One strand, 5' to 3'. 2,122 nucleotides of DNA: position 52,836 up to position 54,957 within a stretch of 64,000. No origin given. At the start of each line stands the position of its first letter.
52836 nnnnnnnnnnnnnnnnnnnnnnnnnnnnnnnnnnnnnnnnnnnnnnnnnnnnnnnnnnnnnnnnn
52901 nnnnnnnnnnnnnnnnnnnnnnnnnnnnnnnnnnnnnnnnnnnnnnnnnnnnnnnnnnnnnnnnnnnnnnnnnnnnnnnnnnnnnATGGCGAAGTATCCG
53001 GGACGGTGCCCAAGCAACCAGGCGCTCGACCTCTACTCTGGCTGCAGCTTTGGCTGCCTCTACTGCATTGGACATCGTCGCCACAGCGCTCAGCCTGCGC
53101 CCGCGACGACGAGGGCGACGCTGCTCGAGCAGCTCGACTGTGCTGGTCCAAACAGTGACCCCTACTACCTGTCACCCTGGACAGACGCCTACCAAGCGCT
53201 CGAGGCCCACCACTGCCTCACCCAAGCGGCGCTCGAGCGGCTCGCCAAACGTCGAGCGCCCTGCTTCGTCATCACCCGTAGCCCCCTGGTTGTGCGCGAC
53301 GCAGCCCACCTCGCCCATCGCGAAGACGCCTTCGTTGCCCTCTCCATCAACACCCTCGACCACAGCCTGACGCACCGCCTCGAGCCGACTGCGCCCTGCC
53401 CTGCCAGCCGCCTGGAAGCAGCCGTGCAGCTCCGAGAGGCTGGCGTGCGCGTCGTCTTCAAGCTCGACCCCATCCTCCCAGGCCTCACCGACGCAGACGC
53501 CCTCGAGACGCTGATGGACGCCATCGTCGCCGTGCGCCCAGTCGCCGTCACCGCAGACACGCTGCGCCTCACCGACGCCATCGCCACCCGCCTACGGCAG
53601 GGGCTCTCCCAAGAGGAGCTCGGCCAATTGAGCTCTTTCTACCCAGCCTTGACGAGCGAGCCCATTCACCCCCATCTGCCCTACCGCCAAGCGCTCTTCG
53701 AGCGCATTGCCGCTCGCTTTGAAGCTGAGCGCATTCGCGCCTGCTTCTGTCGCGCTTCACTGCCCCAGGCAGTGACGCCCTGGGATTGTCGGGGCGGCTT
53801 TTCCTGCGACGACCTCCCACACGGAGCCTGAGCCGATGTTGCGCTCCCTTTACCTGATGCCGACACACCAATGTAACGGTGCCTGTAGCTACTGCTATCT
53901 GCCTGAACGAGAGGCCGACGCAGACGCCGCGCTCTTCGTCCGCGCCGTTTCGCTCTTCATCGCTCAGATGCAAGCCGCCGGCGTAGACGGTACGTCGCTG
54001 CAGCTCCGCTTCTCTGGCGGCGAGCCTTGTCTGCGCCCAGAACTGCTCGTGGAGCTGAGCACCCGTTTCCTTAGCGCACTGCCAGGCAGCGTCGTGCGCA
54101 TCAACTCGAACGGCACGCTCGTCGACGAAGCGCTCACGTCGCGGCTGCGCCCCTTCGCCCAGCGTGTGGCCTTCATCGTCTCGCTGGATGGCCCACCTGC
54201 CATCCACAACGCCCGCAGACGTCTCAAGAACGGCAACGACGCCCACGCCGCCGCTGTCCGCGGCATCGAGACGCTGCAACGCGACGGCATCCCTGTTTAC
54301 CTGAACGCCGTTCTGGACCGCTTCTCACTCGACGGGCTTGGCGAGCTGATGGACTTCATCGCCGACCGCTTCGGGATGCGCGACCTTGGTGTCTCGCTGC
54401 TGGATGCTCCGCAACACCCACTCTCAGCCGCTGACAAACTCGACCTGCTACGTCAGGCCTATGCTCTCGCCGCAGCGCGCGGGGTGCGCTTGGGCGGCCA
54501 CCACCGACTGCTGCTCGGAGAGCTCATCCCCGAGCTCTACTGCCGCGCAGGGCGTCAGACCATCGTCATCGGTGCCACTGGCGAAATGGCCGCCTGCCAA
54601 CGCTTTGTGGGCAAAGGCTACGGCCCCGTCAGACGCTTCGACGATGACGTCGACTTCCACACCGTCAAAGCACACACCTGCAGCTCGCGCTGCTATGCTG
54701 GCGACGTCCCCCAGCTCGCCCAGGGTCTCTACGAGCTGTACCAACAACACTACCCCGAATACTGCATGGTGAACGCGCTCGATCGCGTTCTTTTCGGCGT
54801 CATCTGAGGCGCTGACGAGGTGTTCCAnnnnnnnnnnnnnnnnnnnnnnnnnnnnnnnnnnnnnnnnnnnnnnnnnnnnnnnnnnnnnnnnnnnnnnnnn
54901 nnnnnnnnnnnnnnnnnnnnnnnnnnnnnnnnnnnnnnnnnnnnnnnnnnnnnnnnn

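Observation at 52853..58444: tRNA-Ser-adjacent five-gene cassette: two radical-SAM enzymes, a MurD-type ligase, a PglC-type transferase and a TPR/CofE-like ligase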

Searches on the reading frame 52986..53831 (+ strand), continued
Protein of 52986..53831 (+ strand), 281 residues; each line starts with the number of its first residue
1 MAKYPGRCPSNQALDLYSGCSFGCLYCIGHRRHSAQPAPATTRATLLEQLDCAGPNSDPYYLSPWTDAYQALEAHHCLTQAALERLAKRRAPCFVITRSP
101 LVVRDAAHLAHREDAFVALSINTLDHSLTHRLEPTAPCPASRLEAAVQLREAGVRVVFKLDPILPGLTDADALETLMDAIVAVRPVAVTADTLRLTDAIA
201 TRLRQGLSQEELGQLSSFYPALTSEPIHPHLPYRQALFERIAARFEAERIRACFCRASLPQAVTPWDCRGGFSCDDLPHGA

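Call 80: fold_search(model_id=the predicted structure, library=pdb)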
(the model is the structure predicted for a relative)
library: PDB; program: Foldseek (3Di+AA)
matches with E <= 10: 1522; with E <= 0.001: 79
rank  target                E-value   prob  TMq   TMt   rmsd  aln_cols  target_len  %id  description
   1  4fhf                  6.4e-08  1.00  0.66  0.56   4.4       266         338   15  Spore photoproduct lyase C140A mutant with dinucleoside spore photoproduct (released 2012-07-18)
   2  4fhc                  7.2e-08  1.00  0.67  0.57   4.2       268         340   15  Spore photoproduct lyase (released 2012-07-18)
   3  4k9r                  7.7e-08  1.00  0.67  0.56   4.3       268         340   14  Spore photoproduct lyase Y98F mutant (released 2013-05-08)
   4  4fhg                  8.1e-08  1.00  0.67  0.56   4.2       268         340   14  Spore photoproduct lyase C140S mutant (released 2012-07-18)
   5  4rh0                  1.8e-07  1.00  0.69  0.58   4.2       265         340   15  Spore photoproduct lyase C140A/S76C mutant with bound AdoMet (released 2014-10-22)
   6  6efn                  2.8e-07  1.00  0.54  0.41   5.5       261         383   13  Structure of a RiPP maturase, SkfB (released 2018-10-24)
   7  4fhe                  5.7e-07  1.00  0.68  0.57   4.2       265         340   15  Spore photoproduct lyase C140A mutant (released 2012-07-18)
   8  3cb8_A                8.8e-07  1.00  0.56  0.63   5.1       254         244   15  4Fe-4S-Pyruvate formate-lyase activating enzyme in complex with AdoMet and a peptide substrate (released 2008-10-28)
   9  5v1s_A                1.1e-06  1.00  0.61  0.42   4.2       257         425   12  Crystal structure of Streptococcus suis SuiB bound to S-adenosylmethionine (released 2017-08-30)
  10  7qbv_D                3.6e-06  1.00  0.55  0.39   7.0       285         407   11  B12-dependent radical SAM methyltransferase, Mmp10 with [4Fe-4S] cluster, cobalamin, and S-adenosyl-L-homocysteine bou (released 2022-02-02)
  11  7qbu_A                4.0e-06  1.00  0.56  0.40   7.0       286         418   11  B12-dependent radical SAM methyltransferase, Mmp10 with [4Fe-4S] cluster, cobalamin, and S-methyl-5'-thioadenosine bou (released 2022-02-02)
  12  5v1q_A                4.9e-06  1.00  0.60  0.41   4.3       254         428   13  Crystal structure of Streptococcus suis SuiB (released 2017-08-30)
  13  3c8f                  4.9e-06  1.00  0.55  0.62   5.0       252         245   15  4Fe-4S-Pyruvate formate-lyase Activating Enzyme with partially disordered AdoMet (released 2008-10-28)
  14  5v1q_B                5.2e-06  1.00  0.59  0.39   4.6       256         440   12  Crystal structure of Streptococcus suis SuiB (released 2017-08-30)
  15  7qbt_B                5.5e-06  1.00  0.53  0.39   6.0       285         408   13  B12-dependent radical SAM methyltransferase, Mmp10 with [4Fe-4S] cluster, cobalamin, and S-methyl-5'-thioadenosine bou (released 2022-02-02)
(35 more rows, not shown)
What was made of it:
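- G1's nearest fold acts on DNA (call 80).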

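Call 102: search_protein_representatives(protein=window:52986-53831:+)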
Query: 281 residues. Proteins with E-value up to 0.001 (for the whole library): 3624; up to 1e-10: 847; up to 1e-30: 9. The best 150 are listed.
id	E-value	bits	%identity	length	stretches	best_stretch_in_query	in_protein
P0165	1.1e-74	267.9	49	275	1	1-273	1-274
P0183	8.4e-64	232.1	48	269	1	7-271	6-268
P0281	7.1e-62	225.8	41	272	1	1-272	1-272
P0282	4.3e-61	223.3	40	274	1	1-275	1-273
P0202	1.0e-57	212.2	44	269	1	2-272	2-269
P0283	1.8e-53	198.3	38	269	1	1-273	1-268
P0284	4.5e-51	190.4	40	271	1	1-272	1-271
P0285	4.6e-43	164.1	38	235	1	1-225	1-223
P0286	4.7e-31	124.7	46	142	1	132-272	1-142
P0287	1.5e-29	119.8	37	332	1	3-219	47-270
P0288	6.0e-28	114.5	35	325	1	3-269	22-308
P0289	8.2e-24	101.0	36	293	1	7-186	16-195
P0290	2.3e-23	99.5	34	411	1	8-206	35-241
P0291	1.0e-22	97.3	40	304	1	14-202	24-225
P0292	2.0e-21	93.1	30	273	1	15-277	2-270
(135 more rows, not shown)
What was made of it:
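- The family is very rare: 9 G1 representatives in 1.84 billion proteins (call 102). The distribution is rare and patchy (call 102).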

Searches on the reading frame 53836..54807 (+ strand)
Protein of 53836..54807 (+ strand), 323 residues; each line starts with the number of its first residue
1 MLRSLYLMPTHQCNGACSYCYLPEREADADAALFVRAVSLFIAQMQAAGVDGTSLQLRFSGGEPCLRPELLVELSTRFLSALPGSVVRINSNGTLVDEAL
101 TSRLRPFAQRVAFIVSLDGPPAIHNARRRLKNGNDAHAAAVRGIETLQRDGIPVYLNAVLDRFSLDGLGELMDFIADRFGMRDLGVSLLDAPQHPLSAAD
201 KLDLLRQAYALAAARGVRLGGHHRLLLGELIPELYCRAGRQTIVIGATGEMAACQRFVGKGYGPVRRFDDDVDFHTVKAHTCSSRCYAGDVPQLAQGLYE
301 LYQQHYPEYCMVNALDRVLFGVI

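Call 12: search_protein_families(library=pfam, proteins=[window:53836-54807:+], max_evalue=0.01)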
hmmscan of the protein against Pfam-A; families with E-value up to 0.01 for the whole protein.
window:53836-54807:+ (323 aa): 2 families
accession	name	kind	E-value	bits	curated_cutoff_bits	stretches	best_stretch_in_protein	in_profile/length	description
PF04055.27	Radical_SAM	-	1.5e-12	48.4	29.5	1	9-175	3-166/166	Radical SAM superfamily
PF13353.11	Fer4_12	-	4.7e-05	24.2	22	1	10-129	12-125/137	4Fe-4S single cluster domain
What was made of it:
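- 53836..54807 (+): G2: a 323-aa radical-SAM enzyme of the SPASM/twitch group. It has a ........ cluster motif and three further invariant Cys (C236, C254, C286). PF04055 at 48.4 bits and Fer4_12 (call 12).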

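Call 13: search_protein_families(library=ncbifam, proteins=[window:53836-54807:+], max_evalue=0.01)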
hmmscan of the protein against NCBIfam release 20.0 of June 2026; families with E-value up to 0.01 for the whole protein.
window:53836-54807:+ (323 aa): 64 families (the best 25 are shown)
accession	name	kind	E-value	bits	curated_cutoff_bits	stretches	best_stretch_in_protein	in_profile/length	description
TIGR04261.1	rSAM_GlyRichRpt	subfamily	1.1e-23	83.9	310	1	9-185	3-182/363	cyclophane-forming radical SAM/SPASM peptide maturase GrrM/OscB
NF041718.1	rSAM_phane_AMC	equivalog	4.4e-22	78.6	425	1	4-188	7-187/362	cyclophane-forming radical SAM peptide maturase AmcB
NF047865.1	rSAM_PapB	equivalog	8.4e-20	71.3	340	1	2-260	2-271/330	PapB family radical SAM/SPASM ranthipeptide maturase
TIGR04334.1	rSAM_Clo7bot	equivalog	9.4e-19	67.3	600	1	5-188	92-274/440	radical SAM/SPASM domain Clo7bot peptide maturase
TIGR04064.1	rSAM_nif11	equivalog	3.4e-15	55.7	518.7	1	3-147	78-224/459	nif11-like peptide radical SAM maturase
NF041298.1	rSAM_mat_DynA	equivalog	1e-14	54.3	450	1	8-177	6-176/356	dynobactin maturation radical SAM/SPASM protein DynA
TIGR04280.1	geopep_mat_rSAM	hypoth_equivalog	3.6e-14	52.6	400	1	10-147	91-230/428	geopeptide radical SAM maturase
TIGR03977.1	rSAM_pair_HxsC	equivalog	3.9e-14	52.2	267.9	1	7-179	29-194/292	His-Xaa-Ser system radical SAM maturase HxsC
TIGR04163.1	rSAM_cobopep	equivalog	1.7e-13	50.2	375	1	3-175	64-235/428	peptide-modifying radical SAM enzyme CbpB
TIGR03978.1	rSAM_paired_1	equivalog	2e-13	49.9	370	1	7-149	87-229/466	His-Xaa-Ser system radical SAM maturase HxsB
TIGR04546.1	rSAM_ahbC_deAc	equivalog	1.4e-12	47.1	650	1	10-177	46-202/390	12,18-didecarboxysiroheme deacetylase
TIGR04250.1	SCM_rSAM_ScmE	equivalog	1.7e-12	46.9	400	1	3-185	3-175/358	SynChlorMet cassette radical SAM/SPASM protein ScmE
TIGR03942.1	sulfatase_rSAM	equivalog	2.9e-12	46.4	349.45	1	11-160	9-161/363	anaerobic sulfatase maturase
NF041707.1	rSAM_YhhB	equivalog_domain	3e-12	46.2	445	1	10-149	9-154/369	cyclophane-forming radical SAM/SPASM peptide maturase YhhB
TIGR04303.1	GeoRSP_rSAM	equivalog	4.7e-12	46.1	400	1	11-206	13-194/325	GeoRSP system radical SAM/SPASM protein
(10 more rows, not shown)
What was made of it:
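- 53836..54807 (+): Best NCBIfam hits are peptide maturases, all far below their cut-offs (call 13).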

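Call 25: search_protein_families(library=padloc, proteins=[window:53836-54807:+], max_evalue=0.01)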
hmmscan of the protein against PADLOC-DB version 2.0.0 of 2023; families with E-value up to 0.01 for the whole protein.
window:53836-54807:+ (323 aa): 2 families
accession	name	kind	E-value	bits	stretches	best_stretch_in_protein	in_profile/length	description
PDLC02903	pVip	-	2.2e-11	41.7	1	10-166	7-151/257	Viperins not associated with kinases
PDLC02904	pVip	-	4.7e-08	30.9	1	10-175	10-162/262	Viperins associated with kinases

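Call 45: search_solved_structures(query=window:53836-54807:+, max_evalue=0.01)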
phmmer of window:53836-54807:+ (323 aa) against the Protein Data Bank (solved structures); distinct sequences matched with E-value up to 0.01: 5.
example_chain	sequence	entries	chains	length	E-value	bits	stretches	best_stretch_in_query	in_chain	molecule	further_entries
8vpo_A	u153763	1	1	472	3.4e-05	26.4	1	3-192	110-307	Radical SAM core domain-containing protein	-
4k37_A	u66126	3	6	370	0.00033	23.2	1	5-149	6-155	Anaerobic sulfatase-maturating enzyme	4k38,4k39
4k36_A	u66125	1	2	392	0.00037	23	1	5-149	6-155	Anaerobic sulfatase-maturating enzyme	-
9dfn_A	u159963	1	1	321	0.0056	19.1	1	9-111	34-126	Radical SAM core domain-containing protein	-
9dfu_A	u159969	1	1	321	0.0075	18.7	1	10-111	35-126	Radical SAM core domain-containing protein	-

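Call 71: search_solved_structures(query=A5, max_evalue=0.01)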
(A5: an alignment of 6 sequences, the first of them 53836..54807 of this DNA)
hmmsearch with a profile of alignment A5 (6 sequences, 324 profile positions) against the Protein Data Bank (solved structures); distinct sequences matched with E-value up to 0.01: 24.
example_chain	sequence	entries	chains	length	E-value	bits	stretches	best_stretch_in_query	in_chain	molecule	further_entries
5wgg_A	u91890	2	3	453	1.2e-17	67.5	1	2-291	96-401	Radical SAM domain protein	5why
8vpo_A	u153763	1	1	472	8.2e-17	64.8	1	3-243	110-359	Radical SAM core domain-containing protein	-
4k37_A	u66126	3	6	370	2.1e-16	63.4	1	7-179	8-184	Anaerobic sulfatase-maturating enzyme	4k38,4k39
4k36_A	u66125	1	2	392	2.5e-16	63.2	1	7-179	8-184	Anaerobic sulfatase-maturating enzyme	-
9gm3_A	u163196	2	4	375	4.3e-14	55.9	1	11-164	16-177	ChlB radical SAM domain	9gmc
6efn_A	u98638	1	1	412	1.5e-09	40.9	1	8-174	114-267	Sporulation killing factor maturation protein SkfB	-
7vob_C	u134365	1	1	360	2.2e-07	33.8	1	11-189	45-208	Cytosylglucuronate decarboxylase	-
7voc_C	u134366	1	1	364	2.2e-07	33.8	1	11-189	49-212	Cytosylglucuronate decarboxylase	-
9dfn_A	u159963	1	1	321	4.8e-07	32.7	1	9-108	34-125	Radical SAM core domain-containing protein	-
1tv7_A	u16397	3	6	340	5.5e-07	32.5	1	2-178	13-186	Molybdenum cofactor biosynthesis protein A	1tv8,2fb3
2fb2_A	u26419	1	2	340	5.5e-07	32.5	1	2-178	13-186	Molybdenum cofactor biosynthesis protein A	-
9dfu_A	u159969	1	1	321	6.4e-07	32.3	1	10-108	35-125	Radical SAM core domain-containing protein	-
5v1q_A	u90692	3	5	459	3.2e-06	30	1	5-205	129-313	Radical SAM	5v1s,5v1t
6b4c_A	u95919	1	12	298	5.5e-06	29.2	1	11-123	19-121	Viperin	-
9dfw_A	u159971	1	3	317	6e-06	29.1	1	11-124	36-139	Radical SAM core domain-containing protein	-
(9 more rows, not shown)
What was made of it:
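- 53836..54807 (+): Weaker hits are SkfB, BlsE and MoaA (call 71).
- On SPASM/twitch radical-SAM subgroup: The profile aligns to CteB through residues 2-291 (call 71).
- G2's nearest solved and curated relatives are peptide maturases (calls 13, 71). G2 has weak similarity to BlsE, a radical-SAM enzyme that acts on a nucleoside sugar acid (call 71). G2's best curated and solved relatives are RiPP maturases: GrrM/OscB, AmcB, PapB, CteB and SkfB (calls 13, 71).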
